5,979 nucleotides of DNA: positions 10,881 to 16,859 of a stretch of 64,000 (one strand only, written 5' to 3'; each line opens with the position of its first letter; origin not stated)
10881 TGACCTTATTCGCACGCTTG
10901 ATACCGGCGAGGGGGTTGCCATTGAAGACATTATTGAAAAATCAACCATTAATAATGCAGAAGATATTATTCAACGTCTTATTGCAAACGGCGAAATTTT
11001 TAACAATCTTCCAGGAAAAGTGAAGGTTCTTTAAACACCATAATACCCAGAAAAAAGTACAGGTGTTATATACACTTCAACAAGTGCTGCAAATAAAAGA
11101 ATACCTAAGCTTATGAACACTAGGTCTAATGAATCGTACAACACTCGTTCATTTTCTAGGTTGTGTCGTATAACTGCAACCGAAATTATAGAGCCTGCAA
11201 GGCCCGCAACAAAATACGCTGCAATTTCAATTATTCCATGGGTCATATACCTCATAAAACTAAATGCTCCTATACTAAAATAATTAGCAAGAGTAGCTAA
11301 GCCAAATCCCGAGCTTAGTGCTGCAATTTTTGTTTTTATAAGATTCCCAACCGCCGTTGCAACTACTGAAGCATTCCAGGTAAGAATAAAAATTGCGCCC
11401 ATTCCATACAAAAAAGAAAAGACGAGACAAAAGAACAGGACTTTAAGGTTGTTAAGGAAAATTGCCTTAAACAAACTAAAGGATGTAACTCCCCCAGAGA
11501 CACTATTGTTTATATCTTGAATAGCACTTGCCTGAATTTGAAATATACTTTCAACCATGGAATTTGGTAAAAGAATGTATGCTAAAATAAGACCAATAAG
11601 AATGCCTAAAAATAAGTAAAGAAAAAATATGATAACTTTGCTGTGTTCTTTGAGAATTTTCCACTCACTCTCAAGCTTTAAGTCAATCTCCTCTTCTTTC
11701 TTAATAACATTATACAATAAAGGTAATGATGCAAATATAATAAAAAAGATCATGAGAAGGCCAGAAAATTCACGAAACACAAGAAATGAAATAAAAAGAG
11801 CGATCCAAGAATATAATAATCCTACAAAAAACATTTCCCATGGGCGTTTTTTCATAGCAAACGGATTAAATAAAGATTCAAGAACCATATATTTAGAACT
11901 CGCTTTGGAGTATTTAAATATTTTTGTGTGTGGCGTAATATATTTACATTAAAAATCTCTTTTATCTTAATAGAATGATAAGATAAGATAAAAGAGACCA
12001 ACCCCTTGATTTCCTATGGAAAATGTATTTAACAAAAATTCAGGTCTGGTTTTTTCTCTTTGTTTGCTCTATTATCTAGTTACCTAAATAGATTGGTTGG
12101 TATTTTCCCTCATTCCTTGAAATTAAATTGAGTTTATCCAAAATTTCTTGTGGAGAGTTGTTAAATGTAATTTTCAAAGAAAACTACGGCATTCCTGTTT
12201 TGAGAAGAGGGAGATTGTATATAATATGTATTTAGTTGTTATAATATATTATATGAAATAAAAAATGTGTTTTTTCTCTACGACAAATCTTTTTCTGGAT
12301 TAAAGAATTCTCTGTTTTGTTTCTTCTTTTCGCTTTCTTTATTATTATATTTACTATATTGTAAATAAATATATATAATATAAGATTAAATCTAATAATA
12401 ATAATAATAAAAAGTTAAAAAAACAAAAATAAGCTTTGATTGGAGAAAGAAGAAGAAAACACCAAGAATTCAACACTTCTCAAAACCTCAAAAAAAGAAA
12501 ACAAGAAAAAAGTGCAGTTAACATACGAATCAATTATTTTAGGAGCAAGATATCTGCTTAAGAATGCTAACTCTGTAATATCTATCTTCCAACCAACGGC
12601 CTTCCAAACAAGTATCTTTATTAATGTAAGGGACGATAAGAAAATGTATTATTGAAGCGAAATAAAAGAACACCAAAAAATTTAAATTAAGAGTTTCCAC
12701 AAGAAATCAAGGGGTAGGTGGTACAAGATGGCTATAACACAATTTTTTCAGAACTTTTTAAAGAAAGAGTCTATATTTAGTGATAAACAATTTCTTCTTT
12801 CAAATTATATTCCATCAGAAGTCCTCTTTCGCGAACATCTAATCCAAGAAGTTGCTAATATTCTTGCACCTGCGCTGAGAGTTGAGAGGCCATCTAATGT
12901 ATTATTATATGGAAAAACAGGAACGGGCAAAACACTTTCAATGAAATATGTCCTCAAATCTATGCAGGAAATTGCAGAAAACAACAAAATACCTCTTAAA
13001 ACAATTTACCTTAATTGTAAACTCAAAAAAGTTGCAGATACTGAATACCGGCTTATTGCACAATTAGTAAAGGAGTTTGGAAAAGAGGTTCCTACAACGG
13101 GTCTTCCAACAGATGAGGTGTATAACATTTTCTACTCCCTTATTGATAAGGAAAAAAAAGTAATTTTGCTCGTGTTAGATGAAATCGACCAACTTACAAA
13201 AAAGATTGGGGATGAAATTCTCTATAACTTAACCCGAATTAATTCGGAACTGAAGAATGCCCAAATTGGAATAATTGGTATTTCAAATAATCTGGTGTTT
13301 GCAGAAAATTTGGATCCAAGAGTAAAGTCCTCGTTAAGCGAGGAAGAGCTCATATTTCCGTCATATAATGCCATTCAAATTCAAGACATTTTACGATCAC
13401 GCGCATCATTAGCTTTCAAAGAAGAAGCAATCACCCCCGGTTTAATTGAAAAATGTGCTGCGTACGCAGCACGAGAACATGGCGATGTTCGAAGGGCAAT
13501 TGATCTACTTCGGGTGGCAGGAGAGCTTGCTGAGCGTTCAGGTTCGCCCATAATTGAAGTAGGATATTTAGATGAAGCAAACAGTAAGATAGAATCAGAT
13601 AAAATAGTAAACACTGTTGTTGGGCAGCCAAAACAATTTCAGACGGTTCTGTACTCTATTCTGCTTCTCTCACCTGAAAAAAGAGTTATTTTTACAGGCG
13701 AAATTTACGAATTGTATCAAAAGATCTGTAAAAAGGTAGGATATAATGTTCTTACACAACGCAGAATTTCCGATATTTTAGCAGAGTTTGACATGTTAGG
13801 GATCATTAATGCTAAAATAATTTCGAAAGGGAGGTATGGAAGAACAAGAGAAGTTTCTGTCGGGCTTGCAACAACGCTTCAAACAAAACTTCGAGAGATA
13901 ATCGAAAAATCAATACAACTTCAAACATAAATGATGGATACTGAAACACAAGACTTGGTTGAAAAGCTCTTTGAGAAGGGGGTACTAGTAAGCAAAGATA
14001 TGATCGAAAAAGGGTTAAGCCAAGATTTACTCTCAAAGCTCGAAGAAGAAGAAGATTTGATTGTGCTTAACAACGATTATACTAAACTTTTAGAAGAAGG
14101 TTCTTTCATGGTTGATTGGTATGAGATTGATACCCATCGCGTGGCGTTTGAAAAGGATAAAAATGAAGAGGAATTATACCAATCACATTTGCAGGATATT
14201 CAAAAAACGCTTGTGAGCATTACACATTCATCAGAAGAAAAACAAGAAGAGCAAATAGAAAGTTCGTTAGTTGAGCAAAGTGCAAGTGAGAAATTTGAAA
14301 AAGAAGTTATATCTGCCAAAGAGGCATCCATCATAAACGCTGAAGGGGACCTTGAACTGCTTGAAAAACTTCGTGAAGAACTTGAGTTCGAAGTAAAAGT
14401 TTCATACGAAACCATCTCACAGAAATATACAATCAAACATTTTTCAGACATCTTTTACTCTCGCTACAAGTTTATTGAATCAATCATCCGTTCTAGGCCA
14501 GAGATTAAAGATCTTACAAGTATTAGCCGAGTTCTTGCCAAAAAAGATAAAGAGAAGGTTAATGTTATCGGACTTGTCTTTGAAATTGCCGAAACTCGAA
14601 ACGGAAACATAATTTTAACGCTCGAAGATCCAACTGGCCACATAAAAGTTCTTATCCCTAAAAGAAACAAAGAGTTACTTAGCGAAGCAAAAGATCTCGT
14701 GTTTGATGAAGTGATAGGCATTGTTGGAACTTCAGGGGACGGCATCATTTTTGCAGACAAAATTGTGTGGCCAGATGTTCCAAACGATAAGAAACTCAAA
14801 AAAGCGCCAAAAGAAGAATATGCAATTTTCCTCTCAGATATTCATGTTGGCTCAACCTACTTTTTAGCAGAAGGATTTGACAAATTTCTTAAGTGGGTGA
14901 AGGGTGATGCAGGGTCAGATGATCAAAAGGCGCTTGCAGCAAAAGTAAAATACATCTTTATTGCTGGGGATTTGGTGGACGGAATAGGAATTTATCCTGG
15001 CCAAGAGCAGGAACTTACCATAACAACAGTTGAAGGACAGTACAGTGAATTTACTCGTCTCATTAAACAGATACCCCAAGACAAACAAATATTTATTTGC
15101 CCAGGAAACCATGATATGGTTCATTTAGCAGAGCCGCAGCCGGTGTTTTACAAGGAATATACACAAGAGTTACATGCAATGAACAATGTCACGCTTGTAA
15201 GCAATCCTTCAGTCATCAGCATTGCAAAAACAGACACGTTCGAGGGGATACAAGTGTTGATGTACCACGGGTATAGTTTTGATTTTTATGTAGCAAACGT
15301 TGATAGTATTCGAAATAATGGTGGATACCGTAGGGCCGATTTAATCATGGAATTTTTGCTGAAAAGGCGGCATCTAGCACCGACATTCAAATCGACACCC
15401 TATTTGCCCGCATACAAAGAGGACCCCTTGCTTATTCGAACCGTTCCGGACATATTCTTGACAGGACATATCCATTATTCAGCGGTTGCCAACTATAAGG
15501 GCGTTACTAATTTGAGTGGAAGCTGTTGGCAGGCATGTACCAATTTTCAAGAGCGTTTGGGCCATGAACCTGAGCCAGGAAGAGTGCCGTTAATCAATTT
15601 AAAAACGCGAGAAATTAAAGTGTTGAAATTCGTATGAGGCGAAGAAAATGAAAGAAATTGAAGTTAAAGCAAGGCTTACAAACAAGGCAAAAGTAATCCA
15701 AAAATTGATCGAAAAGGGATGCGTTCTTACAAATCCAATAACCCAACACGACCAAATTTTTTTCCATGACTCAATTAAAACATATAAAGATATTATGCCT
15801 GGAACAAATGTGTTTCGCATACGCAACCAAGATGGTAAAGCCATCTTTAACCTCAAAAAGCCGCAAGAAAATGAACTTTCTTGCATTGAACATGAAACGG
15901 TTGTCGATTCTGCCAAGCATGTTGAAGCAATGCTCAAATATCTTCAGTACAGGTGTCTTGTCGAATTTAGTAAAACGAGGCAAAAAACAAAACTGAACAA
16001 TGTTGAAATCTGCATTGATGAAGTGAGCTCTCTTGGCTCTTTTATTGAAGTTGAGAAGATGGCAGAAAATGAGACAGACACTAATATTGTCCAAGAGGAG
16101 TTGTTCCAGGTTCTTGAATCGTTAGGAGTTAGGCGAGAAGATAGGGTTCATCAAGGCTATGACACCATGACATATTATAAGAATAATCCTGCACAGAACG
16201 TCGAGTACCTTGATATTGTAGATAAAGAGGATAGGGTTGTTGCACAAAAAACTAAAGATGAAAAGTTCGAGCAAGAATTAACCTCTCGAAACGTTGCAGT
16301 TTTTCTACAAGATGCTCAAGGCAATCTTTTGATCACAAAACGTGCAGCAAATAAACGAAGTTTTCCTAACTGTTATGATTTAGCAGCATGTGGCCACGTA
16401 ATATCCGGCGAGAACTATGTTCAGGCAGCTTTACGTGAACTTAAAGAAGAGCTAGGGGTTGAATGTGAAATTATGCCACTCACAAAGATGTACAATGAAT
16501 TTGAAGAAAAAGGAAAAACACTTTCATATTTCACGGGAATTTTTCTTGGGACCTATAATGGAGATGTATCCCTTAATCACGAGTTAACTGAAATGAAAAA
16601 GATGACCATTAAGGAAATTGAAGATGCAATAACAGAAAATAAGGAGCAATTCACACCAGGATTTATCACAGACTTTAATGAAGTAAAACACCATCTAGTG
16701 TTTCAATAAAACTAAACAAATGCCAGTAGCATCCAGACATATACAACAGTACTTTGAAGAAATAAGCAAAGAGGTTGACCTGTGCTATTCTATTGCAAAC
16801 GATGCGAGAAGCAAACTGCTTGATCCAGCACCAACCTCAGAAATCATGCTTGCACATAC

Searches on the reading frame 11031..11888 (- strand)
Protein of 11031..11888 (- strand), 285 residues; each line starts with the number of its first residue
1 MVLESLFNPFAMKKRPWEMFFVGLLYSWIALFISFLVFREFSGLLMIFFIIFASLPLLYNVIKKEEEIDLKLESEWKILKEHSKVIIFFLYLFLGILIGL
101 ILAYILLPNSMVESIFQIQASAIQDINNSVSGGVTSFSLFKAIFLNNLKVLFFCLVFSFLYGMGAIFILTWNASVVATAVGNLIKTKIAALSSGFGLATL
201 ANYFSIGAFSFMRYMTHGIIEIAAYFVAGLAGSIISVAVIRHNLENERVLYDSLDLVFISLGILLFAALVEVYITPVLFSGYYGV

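Call 72: search_protein_families(library=pfam, proteins=[window:11031-11888:-], max_evalue=0.0001)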
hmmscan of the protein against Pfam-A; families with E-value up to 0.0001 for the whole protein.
window:11031-11888:- (285 aa): 1 family
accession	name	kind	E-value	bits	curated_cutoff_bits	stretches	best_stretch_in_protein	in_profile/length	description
PF01944.22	SpoIIM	-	1.2e-13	51.8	26.9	1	89-276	2-163/163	Stage II sporulation protein M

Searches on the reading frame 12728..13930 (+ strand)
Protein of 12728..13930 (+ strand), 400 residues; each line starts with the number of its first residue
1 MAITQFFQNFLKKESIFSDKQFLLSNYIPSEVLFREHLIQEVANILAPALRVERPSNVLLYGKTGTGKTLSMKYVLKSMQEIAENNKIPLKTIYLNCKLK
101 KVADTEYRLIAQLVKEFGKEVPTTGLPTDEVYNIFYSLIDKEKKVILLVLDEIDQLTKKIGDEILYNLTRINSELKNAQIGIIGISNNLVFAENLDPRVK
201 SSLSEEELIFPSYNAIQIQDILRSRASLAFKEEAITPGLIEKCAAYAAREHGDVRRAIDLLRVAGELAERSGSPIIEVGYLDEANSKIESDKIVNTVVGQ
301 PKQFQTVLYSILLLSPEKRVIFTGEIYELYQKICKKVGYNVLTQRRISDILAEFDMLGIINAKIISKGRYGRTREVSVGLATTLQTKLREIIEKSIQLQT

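Call 72: search_protein_families(library=pfam, proteins=[window:12728-13930:+], max_evalue=0.0001)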
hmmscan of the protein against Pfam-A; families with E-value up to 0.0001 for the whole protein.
window:12728-13930:+ (400 aa): 9 families
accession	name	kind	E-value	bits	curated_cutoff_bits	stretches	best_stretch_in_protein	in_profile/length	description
PF09079.17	Cdc6_C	-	5.4e-24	84.4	25.1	1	297-379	3-87/96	CDC6, C terminal winged helix domain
PF22703.2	Cdc6_lid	-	8.4e-22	77.3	27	1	219-285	1-67/68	Cdc6 AAA+ ATPase-type lid domain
PF13401.12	AAA_22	-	8.1e-11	42.8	27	1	55-184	5-122/130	AAA domain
PF22606.2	Cdc6-ORC-like_ATPase_lid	-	2.8e-08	34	27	1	213-269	1-57/60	Cdc6/ORC-like, ATPase lid domain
PF00004.35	AAA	-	7.4e-08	33.3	21.2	1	58-201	1-120/131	ATPase family associated with various cellular activities (AAA)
PF13191.12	AAA_16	-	7.9e-07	30.2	32.6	1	32-157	2-145/167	AAA ATPase domain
PF05621.17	TniB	-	1.8e-06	28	22.4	1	48-185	28-162/189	Bacterial TniB protein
PF00270.35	DEAD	-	9.6e-06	25.9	26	0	54-185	13-156/167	DEAD/DEAH box helicase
PF01637.24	ATPase_2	-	7.6e-05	23.1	33.2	0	50-169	15-136/225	ATPase domain predominantly from Archaea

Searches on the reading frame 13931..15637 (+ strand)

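Call 72: search_protein_families(library=pfam, proteins=[window:13931-15637:+], max_evalue=0.0001)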
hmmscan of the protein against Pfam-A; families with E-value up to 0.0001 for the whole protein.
window:13931-15637:+ (568 aa): 3 families
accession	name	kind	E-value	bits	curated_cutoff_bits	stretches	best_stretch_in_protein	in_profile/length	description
PF04042.21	DNA_pol_E_B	-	1.8e-13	50.8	29.1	1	299-513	2-203/210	DNA polymerase alpha/epsilon subunit B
PF00149.33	Metallophos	-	1.2e-11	45.8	21.5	1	299-516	4-190/191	Calcineurin-like phosphoesterase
PF01336.31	tRNA_anti-codon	-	5.2e-05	23.5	27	0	210-267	1-56/75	OB-fold nucleic acid binding domain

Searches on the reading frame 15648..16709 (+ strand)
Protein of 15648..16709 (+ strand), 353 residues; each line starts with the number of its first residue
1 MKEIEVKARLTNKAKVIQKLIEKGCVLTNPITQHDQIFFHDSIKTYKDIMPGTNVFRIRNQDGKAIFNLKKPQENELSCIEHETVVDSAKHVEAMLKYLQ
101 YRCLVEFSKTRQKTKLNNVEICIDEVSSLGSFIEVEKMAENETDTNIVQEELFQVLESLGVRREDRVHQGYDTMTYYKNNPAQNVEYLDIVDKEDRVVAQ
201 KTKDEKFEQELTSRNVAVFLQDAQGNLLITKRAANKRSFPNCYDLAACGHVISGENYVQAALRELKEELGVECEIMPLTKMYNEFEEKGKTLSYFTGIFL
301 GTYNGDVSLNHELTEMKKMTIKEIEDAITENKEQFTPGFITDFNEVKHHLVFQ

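Call 72: search_protein_families(library=pfam, proteins=[window:15648-16709:+], max_evalue=0.0001)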
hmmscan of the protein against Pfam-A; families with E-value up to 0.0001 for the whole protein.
window:15648-16709:+ (353 aa): 2 families
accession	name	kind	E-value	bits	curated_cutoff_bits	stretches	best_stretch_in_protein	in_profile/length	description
PF01928.26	CYTH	-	3.2e-20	73.1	23.2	1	1-171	1-179/179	CYTH domain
PF00293.34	NUDIX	-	2.4e-15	57.2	21.1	1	214-337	4-132/134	NUDIX domain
